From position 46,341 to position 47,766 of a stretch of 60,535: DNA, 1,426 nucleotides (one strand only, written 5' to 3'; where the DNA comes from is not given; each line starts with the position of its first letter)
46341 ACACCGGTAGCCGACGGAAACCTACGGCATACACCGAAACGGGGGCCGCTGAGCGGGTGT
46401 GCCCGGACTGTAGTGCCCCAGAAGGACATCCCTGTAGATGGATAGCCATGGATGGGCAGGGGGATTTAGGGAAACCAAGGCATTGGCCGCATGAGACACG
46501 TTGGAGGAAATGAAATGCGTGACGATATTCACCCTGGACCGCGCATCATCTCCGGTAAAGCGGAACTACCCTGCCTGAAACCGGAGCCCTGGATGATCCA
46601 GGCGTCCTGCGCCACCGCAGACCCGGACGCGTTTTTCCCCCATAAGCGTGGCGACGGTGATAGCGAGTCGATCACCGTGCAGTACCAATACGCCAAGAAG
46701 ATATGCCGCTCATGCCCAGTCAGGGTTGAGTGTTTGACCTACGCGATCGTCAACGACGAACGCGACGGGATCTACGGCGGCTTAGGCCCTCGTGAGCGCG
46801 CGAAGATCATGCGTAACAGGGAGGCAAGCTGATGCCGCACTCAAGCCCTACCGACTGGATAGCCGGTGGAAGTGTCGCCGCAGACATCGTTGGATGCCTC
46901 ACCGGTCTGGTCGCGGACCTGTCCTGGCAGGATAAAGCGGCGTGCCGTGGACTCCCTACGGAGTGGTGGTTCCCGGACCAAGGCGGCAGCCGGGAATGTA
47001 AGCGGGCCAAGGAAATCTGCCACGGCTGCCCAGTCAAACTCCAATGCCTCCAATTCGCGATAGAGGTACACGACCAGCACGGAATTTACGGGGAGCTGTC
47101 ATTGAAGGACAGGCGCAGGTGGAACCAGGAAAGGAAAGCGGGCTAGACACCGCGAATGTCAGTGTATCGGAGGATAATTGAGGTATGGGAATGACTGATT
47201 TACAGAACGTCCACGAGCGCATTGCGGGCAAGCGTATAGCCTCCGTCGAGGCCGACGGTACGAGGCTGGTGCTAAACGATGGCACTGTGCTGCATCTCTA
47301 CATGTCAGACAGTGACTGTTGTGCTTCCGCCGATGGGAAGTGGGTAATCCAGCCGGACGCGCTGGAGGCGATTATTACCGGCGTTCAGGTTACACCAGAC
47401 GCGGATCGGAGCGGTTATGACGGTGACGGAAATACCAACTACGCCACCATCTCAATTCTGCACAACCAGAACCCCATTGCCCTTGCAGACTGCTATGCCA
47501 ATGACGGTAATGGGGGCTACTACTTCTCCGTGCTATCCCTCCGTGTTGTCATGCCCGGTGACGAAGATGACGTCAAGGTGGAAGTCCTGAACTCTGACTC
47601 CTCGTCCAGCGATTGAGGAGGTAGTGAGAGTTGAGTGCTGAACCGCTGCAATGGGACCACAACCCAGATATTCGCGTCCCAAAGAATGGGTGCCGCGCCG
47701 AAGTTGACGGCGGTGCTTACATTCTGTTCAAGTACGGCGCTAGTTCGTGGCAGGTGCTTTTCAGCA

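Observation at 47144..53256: Fixed-length 44-nt stop-to-start element (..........-N21-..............) repeated at least 7 times on both strands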

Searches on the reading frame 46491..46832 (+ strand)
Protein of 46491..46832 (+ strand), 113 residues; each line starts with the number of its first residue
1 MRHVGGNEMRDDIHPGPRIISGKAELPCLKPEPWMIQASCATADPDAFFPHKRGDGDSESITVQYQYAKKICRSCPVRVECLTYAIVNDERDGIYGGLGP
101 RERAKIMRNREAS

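Call 53: search_protein_families(library=pfam, proteins=[window:46491-46832:+], max_evalue=0.01)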
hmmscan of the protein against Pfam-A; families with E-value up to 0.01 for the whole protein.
window:46491-46832:+ (113 aa): 1 family
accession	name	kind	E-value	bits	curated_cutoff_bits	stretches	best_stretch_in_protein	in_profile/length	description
PF02467.21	Whib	-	2e-20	73.5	23.6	1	34-105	1-64/65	Transcription factor WhiB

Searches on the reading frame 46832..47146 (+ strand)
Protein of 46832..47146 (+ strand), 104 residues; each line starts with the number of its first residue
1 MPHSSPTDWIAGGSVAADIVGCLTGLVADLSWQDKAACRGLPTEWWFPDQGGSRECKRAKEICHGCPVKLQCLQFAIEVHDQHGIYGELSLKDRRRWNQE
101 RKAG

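Call 53: search_protein_families(library=pfam, proteins=[window:46832-47146:+], max_evalue=0.01)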
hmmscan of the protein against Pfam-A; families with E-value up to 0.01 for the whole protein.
window:46832-47146:+ (104 aa): 1 family
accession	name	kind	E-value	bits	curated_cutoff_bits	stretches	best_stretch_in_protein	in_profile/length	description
PF02467.21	Whib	-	3.6e-18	66.3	23.6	1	32-96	1-64/65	Transcription factor WhiB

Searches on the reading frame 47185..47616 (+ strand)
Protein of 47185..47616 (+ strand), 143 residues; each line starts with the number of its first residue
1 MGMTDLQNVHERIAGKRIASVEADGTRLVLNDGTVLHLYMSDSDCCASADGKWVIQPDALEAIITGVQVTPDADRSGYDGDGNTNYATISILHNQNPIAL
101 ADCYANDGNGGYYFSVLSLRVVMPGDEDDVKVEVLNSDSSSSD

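Call 42: search_protein_families(library=pfam, proteins=[window:47185-47616:+], max_evalue=0.01)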
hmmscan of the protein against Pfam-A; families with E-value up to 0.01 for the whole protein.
window:47185-47616:+ (143 aa): 1 family
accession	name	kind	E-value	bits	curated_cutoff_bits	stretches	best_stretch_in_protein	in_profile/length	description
PF24240.1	DUF7448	-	4.2e-20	72.6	27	1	11-116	1-100/104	Domain of unknown function (DUF7448)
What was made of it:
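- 47144..47187 (+): Element copy (G at -12; GATAAT -10 at 47173-47178). Transcription start and start codon A at 47185. Lies between the second WhiB gene and a DUF7448 gene (MAB_1757 homologue). Pfam DUF7448 (call 42).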

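Call 43: search_protein_families(library=phrogs, proteins=[window:47185-47616:+], max_evalue=0.001)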
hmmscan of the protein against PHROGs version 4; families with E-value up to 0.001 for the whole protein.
window:47185-47616:+ (143 aa): 1 family
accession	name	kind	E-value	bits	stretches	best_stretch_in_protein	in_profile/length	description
phrog_2131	-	unknown function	1.8e-44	151.9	1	1-136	4-133/134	-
